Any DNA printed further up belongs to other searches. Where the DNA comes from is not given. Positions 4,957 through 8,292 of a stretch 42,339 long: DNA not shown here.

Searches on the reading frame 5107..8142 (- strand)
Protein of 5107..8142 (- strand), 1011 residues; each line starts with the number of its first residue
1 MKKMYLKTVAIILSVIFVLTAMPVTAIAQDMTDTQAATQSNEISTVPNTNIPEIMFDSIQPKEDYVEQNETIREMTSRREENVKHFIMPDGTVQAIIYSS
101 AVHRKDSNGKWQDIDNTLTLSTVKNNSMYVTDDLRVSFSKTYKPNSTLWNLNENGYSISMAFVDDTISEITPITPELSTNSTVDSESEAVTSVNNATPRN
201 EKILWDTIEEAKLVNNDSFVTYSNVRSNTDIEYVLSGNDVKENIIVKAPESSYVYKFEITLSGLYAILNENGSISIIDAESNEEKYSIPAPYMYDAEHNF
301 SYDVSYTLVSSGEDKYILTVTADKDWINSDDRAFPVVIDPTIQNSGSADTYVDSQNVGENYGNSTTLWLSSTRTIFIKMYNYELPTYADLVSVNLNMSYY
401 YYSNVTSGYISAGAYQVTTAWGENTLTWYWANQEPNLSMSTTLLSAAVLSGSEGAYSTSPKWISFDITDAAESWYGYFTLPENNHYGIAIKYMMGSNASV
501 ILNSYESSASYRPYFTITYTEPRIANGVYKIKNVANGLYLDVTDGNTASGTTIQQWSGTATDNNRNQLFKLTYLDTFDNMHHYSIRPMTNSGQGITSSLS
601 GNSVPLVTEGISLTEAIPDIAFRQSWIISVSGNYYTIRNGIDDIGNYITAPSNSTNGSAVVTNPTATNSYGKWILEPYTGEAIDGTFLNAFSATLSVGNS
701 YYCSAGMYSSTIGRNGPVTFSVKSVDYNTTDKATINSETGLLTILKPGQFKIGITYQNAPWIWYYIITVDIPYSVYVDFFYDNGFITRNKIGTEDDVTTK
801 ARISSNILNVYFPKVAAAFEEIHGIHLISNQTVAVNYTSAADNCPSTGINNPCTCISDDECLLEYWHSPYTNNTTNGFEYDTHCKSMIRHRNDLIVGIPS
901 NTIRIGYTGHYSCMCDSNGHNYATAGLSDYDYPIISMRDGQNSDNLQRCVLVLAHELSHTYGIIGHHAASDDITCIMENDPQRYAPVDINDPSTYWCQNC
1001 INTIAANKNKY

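Call 40: search_protein_families(library=pfam, proteins=[window:5107-8142:-], max_evalue=0.00001)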
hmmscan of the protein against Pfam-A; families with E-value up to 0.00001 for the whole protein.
window:5107-8142:- (1011 aa): 1 family
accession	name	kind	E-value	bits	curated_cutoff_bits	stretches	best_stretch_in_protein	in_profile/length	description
PF14200.12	RicinB_lectin_2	-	2.5e-13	51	25.6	1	524-587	10-66/89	Ricin-type beta-trefoil lectin domain-like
